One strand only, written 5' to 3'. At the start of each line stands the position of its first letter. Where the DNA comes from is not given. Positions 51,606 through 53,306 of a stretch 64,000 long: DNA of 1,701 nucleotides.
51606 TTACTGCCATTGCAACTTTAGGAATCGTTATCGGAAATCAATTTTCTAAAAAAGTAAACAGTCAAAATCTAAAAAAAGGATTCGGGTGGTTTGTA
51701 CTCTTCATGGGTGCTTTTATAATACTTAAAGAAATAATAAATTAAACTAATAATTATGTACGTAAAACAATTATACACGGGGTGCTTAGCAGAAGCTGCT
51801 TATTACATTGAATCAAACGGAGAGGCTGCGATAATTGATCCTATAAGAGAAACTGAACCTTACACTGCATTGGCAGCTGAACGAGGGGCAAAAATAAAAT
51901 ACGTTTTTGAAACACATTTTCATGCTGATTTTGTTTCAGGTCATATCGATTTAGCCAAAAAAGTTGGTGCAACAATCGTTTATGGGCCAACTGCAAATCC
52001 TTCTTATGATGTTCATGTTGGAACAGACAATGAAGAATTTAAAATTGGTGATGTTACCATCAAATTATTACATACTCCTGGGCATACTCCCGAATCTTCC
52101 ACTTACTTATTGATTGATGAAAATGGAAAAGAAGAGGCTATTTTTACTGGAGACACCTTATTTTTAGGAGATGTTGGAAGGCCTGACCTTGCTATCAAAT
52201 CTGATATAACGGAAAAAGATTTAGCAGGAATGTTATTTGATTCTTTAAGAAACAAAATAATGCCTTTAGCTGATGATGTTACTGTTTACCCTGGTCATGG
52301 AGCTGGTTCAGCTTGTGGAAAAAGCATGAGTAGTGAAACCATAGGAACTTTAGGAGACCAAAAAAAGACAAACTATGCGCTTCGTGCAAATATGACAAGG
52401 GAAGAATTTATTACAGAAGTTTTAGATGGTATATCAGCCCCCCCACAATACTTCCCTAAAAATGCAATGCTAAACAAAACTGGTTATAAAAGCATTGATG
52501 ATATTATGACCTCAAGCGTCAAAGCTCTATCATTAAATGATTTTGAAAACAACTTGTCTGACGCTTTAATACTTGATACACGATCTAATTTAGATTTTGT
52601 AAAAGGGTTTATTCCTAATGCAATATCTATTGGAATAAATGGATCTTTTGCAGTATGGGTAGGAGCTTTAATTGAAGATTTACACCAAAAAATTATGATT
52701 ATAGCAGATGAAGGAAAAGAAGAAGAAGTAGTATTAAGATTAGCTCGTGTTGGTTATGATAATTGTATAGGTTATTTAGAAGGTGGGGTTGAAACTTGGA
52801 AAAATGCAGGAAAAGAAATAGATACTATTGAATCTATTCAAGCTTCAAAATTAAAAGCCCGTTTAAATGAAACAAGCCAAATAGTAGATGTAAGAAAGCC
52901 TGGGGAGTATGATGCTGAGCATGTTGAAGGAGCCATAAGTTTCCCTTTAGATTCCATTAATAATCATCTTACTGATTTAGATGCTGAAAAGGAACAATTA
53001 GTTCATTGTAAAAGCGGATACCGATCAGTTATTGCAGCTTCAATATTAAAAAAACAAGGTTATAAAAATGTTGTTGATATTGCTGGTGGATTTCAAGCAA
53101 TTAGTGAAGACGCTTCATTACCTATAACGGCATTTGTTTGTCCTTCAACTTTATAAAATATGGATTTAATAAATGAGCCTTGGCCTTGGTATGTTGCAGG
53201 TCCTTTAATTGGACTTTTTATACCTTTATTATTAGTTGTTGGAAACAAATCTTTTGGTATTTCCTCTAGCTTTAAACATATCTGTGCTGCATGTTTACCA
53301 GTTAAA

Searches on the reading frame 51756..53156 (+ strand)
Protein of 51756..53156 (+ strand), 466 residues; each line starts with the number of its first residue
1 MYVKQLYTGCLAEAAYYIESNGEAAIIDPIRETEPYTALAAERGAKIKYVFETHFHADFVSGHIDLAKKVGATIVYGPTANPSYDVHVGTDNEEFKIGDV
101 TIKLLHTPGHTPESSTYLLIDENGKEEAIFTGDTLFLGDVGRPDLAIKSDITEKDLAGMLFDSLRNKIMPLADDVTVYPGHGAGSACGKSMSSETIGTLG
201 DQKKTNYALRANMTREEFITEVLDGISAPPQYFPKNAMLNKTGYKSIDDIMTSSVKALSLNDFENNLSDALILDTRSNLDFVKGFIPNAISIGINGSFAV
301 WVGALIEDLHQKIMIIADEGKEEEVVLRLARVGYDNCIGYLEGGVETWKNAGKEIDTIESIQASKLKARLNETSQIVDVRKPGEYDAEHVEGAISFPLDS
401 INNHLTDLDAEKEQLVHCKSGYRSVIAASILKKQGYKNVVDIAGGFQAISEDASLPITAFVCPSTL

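Call 25: search_protein_families(library=pfam, proteins=[window:51756-53156:+], max_evalue=0.0001)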
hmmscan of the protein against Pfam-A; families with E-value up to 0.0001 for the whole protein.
window:51756-53156:+ (466 aa): 2 families
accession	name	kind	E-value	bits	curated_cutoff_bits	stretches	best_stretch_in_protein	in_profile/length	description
PF00581.25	Rhodanese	-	1.1e-30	106.5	22.2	2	363-451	2-101/102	Rhodanese-like domain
PF00753.33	Lactamase_B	-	9.7e-14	52.2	22.7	1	10-181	3-196/196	Metallo-beta-lactamase superfamily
